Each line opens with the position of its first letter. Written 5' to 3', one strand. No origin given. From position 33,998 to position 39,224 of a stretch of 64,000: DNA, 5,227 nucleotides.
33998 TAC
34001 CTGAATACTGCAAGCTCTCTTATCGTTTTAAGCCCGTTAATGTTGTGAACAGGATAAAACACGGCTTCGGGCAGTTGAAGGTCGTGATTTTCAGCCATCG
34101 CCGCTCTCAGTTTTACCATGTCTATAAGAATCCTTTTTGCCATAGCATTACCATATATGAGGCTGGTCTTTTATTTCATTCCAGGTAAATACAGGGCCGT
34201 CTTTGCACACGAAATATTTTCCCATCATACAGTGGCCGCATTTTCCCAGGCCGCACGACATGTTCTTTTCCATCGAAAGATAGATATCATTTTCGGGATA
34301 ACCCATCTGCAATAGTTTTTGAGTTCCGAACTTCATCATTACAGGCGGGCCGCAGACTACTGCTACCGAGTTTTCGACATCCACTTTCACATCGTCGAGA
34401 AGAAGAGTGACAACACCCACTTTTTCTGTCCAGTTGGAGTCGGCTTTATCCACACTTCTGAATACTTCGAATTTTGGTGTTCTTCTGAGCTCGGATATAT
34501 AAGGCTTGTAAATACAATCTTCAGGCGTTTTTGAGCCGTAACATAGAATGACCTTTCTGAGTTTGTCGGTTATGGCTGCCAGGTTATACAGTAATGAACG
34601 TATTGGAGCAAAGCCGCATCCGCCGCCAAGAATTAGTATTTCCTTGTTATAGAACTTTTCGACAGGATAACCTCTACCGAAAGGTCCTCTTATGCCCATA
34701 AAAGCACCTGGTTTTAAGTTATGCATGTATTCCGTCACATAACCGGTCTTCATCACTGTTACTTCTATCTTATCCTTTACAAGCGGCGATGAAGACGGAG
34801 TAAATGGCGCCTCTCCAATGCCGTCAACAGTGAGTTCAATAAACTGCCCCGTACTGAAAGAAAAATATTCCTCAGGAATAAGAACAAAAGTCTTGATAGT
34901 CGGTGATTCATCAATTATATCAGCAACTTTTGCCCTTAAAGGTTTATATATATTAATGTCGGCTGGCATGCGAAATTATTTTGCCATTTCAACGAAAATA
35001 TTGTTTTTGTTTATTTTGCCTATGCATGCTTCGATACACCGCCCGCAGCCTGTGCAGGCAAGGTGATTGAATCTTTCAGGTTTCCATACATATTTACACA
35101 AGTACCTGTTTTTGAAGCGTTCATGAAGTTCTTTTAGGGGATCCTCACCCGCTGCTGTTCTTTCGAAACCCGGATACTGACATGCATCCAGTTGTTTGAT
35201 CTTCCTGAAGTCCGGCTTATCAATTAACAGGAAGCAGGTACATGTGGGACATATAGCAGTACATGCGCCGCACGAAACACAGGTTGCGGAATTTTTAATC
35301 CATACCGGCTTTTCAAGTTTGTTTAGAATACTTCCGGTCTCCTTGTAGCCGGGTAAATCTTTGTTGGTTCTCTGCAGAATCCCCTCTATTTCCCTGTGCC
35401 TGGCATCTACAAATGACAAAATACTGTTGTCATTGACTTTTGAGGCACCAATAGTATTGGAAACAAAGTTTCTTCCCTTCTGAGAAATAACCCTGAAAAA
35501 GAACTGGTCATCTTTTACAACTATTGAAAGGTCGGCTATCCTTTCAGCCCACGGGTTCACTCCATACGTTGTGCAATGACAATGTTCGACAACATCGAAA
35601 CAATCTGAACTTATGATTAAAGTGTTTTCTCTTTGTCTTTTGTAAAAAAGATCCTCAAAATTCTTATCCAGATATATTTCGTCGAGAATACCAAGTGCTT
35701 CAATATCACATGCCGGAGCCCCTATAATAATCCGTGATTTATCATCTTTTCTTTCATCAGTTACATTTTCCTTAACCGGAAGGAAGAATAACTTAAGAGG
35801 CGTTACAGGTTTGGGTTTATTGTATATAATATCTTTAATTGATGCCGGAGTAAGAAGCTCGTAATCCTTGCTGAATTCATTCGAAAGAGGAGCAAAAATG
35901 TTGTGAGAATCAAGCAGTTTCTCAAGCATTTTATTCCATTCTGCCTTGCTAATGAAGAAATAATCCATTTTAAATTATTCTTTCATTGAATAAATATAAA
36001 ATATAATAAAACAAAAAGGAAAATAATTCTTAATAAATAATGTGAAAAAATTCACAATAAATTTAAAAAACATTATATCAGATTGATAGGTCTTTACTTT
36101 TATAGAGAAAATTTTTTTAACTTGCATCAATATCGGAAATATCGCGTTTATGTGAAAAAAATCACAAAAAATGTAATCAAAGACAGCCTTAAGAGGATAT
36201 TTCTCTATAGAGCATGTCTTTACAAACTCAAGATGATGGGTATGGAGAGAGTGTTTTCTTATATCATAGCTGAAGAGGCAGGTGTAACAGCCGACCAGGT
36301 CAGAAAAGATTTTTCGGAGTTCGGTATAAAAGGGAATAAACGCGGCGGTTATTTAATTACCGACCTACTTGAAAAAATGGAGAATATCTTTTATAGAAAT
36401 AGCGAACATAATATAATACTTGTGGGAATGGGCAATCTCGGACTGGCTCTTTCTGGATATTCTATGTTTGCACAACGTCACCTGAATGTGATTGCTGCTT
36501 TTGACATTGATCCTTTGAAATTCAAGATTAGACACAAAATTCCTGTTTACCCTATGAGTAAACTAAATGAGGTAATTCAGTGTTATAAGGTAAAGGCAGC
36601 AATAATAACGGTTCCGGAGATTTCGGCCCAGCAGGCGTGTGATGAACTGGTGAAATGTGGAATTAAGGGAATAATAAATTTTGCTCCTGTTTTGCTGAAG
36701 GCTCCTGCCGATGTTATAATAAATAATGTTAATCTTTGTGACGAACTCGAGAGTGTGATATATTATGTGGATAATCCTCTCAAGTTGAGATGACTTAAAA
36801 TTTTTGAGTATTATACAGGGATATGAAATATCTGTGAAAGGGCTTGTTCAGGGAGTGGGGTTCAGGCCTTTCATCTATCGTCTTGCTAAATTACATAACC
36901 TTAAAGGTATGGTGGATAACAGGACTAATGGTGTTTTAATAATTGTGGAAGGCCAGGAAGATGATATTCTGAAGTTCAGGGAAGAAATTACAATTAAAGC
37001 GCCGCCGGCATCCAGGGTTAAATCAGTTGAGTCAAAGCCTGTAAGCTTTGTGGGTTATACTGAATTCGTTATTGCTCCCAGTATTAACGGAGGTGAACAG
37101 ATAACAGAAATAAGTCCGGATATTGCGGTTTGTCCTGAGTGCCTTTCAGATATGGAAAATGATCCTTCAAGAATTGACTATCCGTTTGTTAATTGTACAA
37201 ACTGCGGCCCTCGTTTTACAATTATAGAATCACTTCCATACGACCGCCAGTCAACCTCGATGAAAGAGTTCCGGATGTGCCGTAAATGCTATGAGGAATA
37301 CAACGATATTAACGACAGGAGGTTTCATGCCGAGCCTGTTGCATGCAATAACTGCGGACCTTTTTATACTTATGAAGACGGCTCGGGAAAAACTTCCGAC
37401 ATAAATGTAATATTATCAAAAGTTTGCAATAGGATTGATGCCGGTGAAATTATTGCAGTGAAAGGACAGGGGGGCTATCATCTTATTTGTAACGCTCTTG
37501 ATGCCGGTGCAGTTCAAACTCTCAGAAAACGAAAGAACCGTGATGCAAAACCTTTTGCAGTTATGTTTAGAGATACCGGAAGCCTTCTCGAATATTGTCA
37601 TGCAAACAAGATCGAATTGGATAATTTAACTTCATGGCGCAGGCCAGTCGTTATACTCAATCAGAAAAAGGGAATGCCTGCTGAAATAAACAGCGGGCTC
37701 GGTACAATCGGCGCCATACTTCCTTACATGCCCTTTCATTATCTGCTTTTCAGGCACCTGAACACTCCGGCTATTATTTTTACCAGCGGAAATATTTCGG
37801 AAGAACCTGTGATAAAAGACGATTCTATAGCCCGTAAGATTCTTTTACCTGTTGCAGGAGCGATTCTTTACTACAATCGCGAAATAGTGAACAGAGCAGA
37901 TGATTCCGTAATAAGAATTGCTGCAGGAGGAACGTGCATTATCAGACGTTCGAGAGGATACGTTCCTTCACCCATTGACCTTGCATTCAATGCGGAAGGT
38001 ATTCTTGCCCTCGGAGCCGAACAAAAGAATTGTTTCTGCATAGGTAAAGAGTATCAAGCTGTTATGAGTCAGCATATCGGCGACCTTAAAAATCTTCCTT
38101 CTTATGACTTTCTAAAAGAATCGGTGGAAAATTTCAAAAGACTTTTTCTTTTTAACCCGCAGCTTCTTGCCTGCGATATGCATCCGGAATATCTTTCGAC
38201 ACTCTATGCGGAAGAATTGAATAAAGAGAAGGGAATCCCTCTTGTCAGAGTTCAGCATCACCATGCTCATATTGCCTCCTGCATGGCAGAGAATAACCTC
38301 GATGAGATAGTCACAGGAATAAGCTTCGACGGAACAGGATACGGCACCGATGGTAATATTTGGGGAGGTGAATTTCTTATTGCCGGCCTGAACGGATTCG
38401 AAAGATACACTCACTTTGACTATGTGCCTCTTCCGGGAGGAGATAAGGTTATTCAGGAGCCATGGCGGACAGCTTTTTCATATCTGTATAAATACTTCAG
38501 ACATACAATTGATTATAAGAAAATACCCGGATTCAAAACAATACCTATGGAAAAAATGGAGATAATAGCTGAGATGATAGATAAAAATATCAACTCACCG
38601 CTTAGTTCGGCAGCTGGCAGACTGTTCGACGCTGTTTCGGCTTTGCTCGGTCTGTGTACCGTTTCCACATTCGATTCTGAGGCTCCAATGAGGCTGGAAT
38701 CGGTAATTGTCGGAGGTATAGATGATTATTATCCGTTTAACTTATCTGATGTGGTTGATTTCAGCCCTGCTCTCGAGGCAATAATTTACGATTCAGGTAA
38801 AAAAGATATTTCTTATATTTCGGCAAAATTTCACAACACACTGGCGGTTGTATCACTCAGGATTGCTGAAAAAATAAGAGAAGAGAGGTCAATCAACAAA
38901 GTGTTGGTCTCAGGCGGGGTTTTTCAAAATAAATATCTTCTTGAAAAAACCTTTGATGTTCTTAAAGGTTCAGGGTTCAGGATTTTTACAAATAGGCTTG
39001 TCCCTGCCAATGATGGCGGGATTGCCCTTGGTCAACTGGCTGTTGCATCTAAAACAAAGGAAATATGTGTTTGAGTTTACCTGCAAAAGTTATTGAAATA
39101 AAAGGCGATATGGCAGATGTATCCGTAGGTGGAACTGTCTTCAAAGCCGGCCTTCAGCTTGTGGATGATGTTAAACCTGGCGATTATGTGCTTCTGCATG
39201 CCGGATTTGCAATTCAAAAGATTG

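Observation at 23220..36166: Rex-boxed 19-gene operon joining a sulfhydrogenase beta/gamma-like NAD(P)H module to a group-4 [NiFe]-hydrogenase core and a complete Mrp antiporter module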

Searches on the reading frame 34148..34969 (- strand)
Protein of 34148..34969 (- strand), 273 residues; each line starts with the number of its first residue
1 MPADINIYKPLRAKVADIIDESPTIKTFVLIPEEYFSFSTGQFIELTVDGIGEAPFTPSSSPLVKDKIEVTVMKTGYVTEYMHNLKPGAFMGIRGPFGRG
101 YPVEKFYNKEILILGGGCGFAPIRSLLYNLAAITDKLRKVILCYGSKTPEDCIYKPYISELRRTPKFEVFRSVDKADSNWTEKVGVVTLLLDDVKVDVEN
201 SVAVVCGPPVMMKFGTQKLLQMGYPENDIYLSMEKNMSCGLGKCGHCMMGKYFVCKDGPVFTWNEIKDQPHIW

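Call 8: search_protein_families(library=pfam, proteins=[window:34148-34969:-], max_evalue=0.01)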
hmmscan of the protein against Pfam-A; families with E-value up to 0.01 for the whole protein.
window:34148-34969:- (273 aa): 3 families
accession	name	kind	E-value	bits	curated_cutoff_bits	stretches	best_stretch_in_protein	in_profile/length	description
PF00175.26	NAD_binding_1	-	1.8e-14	54.7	22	1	114-214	2-106/109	Oxidoreductase NAD-binding domain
PF10418.14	DHODB_Fe-S_bind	-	7.7e-10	38.8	23.9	1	234-266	1-40/41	Iron-sulfur cluster binding domain of dihydroorotate dehydrogenase B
PF00970.30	FAD_binding_6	-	3.1e-06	27.9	21.1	1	21-99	10-96/99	Oxidoreductase FAD-binding domain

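Call 11: search_protein_families(library=ncbifam, proteins=[window:34148-34969:-], max_evalue=0.001)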
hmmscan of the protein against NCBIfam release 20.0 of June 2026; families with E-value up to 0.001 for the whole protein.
window:34148-34969:- (273 aa): 26 families (the best 25 are shown)
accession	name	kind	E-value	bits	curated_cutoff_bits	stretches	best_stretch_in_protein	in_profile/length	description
NF006220.0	PRK08345.1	subfamily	4.2e-62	210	395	1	6-266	6-287/294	cytochrome-c3 hydrogenase subunit gamma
TIGR02911.1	sulfite_red_B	equivalog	6.4e-59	199.2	288.6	1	6-265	1-255/261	anaerobic sulfite reductase subunit AsrB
NF040830.1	sulfhyd_ShyC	equivalog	7.4e-52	176.3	600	1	7-265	3-280/288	NAD(P)-dependent hydrogenase/sulfhydrogenase 2 subunit gamma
NF040835.1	sulfhyd_HydG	equivalog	2.9e-46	158.1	650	1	34-270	46-288/292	NADPH-dependent hydrogenase/sulfhydrogenase 1 subunit gamma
NF000796.0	PRK00054.1-1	equivalog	4.9e-45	153.8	224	1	10-267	3-236/254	dihydroorotate dehydrogenase electron transfer subunit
NF000799.0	PRK00054.1-4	equivalog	8.3e-23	80.8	314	1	40-266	35-256/258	dihydroorotate dehydrogenase electron transfer subunit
NF000798.0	PRK00054.1-3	equivalog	2.4e-22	79.8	219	1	28-266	21-242/244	dihydroorotate dehydrogenase electron transfer subunit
NF040810.1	BenC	equivalog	4.4e-19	68.8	430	1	13-221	107-317/333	benzoate 1,2-dioxygenase electron transfer component BenC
NF009414.0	PRK12778.1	equivalog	1.6e-18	66.3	1103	1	37-265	27-247/752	bifunctional dihydroorotate dehydrogenase B NAD binding subunit/NADPH-dependent glutamate synthase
NF004862.0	PRK06222.1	subfamily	1.9e-18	66.9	220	1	39-264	29-246/281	sulfide/dihydroorotate dehydrogenase-like FAD/NAD-binding protein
NF000797.0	PRK00054.1-2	equivalog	3.4e-18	65.8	270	1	17-263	21-262/267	dihydroorotate dehydrogenase electron transfer subunit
NF005963.0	PRK08051.1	equivalog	7.2e-18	64.7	230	1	11-227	4-223/233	NAD(P)H-flavin reductase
NF045803.1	MethMoxFADbindMmoC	equivalog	2.7e-17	62.6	500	1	36-231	138-337/343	aromatic/alkene monooxygenase hydroxylase FAD-binding subunit MmoC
NF007964.0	PRK10684.1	equivalog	5.6e-17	61.7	383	1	10-230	9-233/333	NADH oxidoreductase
NF058606.1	GlBtMonoRdsGbcB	equivalog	2.1e-16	59.8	500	1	14-224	17-237/362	glycine betaine monooxygenase reductase subunit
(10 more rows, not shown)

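Call 37: search_solved_structures(query=window:34148-34969:-, max_evalue=1e-8, show_alignments=2)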
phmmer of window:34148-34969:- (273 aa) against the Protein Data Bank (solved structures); distinct sequences matched with E-value up to 1e-8: 30.
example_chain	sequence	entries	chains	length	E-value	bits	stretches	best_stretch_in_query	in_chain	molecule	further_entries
9nez_C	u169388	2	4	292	2.1e-47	164.9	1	6-270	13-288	Sulfhydrogenase 1 subunit gamma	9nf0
5ksw_B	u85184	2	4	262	1.2e-16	64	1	80-264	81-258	Dihydroorotate dehydrogenase B (NAD(+)), electron transfer subunit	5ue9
2eix_A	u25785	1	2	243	1.5e-15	60.4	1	6-226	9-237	NADH-cytochrome b5 reductase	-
1ep1_B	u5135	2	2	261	1.6e-15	60.3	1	80-265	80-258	DIHYDROOROTATE DEHYDROGENASE B (PYRK SUBUNIT)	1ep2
1ep3_B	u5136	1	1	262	1.6e-15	60.3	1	80-265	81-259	DIHYDROOROTATE DEHYDROGENASE B (PYRK SUBUNIT)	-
7qty_A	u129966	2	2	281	7.4e-15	58.1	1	75-231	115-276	Na(+)-translocating NADH-quinone reductase subunit F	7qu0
2r6h_A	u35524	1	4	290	3.4e-14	55.9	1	73-230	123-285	NADH:ubiquinone oxidoreductase, Na translocating, F subunit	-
7qu3_A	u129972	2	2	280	9.7e-14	54.4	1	74-230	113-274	Na(+)-translocating NADH-quinone reductase subunit F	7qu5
6mv1_A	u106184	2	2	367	2.9e-12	49.6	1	70-230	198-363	Cytochrome b5 reductase 4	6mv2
7rom_A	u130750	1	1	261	5e-12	48.8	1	55-230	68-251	NADH-cytochrome b5 reductase 1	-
4ylf_A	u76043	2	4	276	5.2e-12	48.8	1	39-266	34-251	Dihydroorotate dehydrogenase B (NAD(+)), electron transfer subunit homolog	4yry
1tvc_A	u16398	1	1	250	9.3e-11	44.6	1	37-231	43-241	METHANE MONOOXYGENASE COMPONENT C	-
3w2e_A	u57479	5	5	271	1e-10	44.5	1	96-227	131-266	NADH-cytochrome b5 reductase 3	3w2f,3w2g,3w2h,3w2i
1ndh_A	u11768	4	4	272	1e-10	44.5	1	96-227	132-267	CYTOCHROME B5 REDUCTASE | NADH-cytochrome b5 reductase 3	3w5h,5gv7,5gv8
8ad3_A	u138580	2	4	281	1.2e-10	44.3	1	75-231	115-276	Na(+)-translocating NADH-quinone reductase subunit F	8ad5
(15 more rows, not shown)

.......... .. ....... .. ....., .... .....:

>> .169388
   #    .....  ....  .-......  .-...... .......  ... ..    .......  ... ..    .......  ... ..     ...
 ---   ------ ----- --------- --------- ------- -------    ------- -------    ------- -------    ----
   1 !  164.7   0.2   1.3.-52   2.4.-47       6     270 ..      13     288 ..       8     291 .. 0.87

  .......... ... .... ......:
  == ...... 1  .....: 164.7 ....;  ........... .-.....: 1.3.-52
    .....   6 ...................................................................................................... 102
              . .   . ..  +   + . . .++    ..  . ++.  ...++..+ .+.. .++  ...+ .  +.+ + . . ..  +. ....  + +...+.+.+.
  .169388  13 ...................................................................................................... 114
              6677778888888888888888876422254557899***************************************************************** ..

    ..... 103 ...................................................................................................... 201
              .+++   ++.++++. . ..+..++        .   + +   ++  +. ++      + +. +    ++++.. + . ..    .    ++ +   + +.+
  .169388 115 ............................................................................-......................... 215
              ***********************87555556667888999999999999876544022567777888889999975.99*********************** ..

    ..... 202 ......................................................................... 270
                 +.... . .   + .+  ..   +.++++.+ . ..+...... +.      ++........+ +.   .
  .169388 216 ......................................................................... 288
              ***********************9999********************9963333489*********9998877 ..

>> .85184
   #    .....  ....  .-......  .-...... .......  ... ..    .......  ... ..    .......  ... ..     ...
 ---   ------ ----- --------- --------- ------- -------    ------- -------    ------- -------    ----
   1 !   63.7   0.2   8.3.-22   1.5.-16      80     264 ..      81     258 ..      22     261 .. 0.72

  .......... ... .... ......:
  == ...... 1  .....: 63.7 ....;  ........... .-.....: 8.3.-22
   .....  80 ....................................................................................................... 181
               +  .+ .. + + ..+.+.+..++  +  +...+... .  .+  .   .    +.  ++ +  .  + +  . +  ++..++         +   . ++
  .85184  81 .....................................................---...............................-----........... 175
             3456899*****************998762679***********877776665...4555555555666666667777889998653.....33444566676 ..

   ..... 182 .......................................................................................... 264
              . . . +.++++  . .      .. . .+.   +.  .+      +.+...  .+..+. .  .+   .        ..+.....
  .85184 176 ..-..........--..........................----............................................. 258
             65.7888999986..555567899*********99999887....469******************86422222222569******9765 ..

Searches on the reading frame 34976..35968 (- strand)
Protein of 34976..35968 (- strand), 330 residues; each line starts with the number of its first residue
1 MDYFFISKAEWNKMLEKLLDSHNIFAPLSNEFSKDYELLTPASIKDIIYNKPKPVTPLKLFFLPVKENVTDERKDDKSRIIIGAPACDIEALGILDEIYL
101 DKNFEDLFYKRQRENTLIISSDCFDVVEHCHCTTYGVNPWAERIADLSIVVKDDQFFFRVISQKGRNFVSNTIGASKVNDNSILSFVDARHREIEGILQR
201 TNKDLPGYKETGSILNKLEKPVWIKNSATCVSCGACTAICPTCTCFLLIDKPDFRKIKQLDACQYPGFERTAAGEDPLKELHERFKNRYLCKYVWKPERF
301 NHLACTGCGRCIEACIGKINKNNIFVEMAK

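Call 8: search_protein_families(library=pfam, proteins=[window:34976-35968:-], max_evalue=0.01)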
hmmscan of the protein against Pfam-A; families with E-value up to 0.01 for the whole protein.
window:34976-35968:- (330 aa): 9 families
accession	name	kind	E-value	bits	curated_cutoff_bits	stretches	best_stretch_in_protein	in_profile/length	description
PF17179.9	Fer4_22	-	2.4e-22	80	27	1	229-319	1-95/95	4Fe-4S dicluster domain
PF12797.12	Fer4_2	-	4.1e-07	30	24.5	2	226-242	6-22/22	4Fe-4S binding domain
PF00037.32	Fer4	-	4.4e-07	29.9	21.1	2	226-242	4-20/24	4Fe-4S binding domain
PF13187.11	Fer4_9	-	2.1e-06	28.1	27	1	222-242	34-49/52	4Fe-4S dicluster domain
PF13237.11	Fer4_10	-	9.8e-06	25.9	25.5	1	224-315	3-52/53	4Fe-4S dicluster domain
PF12838.12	Fer4_7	-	1.4e-05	25.9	27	1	220-242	28-50/52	4Fe-4S dicluster domain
PF12837.12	Fer4_6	-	2.3e-05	24.5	25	0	301-315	5-19/24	4Fe-4S binding domain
PF14697.11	Fer4_21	-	0.0022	18.5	35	0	222-245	33-56/59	4Fe-4S dicluster domain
PF12800.12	Fer4_4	-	0.004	17.8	24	0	228-242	2-16/17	4Fe-4S binding domain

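Call 11: search_protein_families(library=ncbifam, proteins=[window:34976-35968:-], max_evalue=0.001)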
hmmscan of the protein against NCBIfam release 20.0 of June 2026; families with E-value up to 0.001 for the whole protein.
window:34976-35968:- (330 aa): 9 families
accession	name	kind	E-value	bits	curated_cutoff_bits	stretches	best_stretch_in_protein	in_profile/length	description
NF040829.1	sulfhyd_ShyB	equivalog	2.2e-38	132.1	690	1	1-326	1-327/334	NAD(P)-dependent hydrogenase/sulfhydrogenase 2 subunit beta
NF040833.1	sulfhyd_HydB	equivalog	5.2e-34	117.7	750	1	1-320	1-327/367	NADPH-dependent hydrogenase/sulfhydrogenase 1 subunit beta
TIGR02910.1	sulfite_red_A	equivalog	1.3e-33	116.7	323.15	1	5-327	4-325/334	anaerobic sulfite reductase subunit AsrA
NF005745.0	PRK07569.1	equivalog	2.7e-05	23.7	333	0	204-246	168-208/238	bidirectional hydrogenase complex protein HoxU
NF005746.0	PRK07570.1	subfamily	3.5e-05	23.2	243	0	226-250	155-179/250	succinate dehydrogenase/fumarate reductase iron-sulfur subunit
TIGR02936.1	fdxN_nitrog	equivalog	7.9e-05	22.7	80.55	0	221-242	63-84/91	ferredoxin III, nif-specific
NF040864.1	HgcB_ferredoxin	equivalog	0.00023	21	99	0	214-242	30-58/93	mercury methylation ferredoxin HgcB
NF038196.1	ferrodoxin_EFR1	subfamily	0.00025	21.2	75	0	218-254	176-210/242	EFR1 family ferrodoxin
NF004537.0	PRK05888.1-3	equivalog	0.00049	19.7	163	0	299-315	109-125/204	NADH-quinone oxidoreductase subunit NuoI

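Call 36: search_solved_structures(query=window:34976-35968:-, max_evalue=0.01)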
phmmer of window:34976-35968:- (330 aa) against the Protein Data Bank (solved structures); distinct sequences matched with E-value up to 0.01: 1.
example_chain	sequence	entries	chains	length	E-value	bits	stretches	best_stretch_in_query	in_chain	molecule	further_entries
9nez_B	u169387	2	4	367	6.7e-32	114.3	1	3-319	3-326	Sulfhydrogenase 1 subunit beta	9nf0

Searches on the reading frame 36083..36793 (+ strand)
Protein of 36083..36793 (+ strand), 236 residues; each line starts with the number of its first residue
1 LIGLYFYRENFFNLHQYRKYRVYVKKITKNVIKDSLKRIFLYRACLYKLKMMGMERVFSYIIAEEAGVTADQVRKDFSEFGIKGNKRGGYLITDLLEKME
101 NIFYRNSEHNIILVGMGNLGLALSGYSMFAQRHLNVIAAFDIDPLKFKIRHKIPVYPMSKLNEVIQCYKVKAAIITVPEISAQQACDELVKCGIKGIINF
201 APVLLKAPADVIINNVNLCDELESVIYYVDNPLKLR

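Call 7: search_protein_families(library=pfam, proteins=[window:36083-36793:+], max_evalue=0.01)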
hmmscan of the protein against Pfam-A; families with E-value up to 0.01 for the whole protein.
window:36083-36793:+ (236 aa): 2 families
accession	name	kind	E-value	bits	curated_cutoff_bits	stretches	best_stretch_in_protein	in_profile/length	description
PF02629.25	CoA_binding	-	3.7e-19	69.7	22.3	1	107-203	2-97/97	CoA binding domain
PF06971.19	Put_DNA-bind_N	-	2e-10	41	27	1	35-78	6-49/49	Putative DNA-binding protein N-terminus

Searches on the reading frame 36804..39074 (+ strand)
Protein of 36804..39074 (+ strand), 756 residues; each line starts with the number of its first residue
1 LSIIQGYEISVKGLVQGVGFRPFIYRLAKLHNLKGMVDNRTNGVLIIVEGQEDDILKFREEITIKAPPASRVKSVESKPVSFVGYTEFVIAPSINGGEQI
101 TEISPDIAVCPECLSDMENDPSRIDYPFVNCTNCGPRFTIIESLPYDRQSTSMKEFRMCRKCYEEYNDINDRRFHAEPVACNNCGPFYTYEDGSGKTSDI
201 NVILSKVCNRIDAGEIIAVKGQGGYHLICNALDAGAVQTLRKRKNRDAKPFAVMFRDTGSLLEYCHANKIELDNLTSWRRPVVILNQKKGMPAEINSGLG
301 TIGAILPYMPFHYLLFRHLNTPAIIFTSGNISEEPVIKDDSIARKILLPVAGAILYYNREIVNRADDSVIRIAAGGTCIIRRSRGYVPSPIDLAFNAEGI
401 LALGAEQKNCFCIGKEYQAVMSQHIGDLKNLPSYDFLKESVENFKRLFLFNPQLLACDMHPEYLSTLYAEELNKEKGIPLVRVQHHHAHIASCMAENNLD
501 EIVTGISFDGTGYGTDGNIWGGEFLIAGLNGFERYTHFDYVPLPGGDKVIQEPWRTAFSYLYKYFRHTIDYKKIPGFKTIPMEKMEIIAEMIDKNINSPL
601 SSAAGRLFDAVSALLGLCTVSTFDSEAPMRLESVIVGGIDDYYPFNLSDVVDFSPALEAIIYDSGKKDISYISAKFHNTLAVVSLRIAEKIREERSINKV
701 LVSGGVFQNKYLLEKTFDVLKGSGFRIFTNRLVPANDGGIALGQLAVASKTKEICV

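Call 50: search_protein_families(library=pfam, proteins=[window:36804-39074:+], max_evalue=0.00001)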
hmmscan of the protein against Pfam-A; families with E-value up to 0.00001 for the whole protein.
window:36804-39074:+ (756 aa): 5 families
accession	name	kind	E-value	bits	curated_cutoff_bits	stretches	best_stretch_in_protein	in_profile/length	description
PF22521.2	HypF_C_2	-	2.1e-77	260.6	27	1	505-744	1-241/241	Carbamoyltransferase, Kae1-like Domain, second subdomain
PF01300.24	Sua5_yciO_yrdC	-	3.5e-38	131.3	25.1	1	210-383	2-178/178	Telomere recombination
PF17788.7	HypF_C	-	1.8e-36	125.3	23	1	397-496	3-99/99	HypF Kae1-like domain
PF07503.17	zf-HYPF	-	1.7e-23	82.5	23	2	158-189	1-32/34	HypF finger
PF00708.24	Acylphosphatase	-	4e-20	72.3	22.5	1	7-82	1-76/85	Acylphosphatase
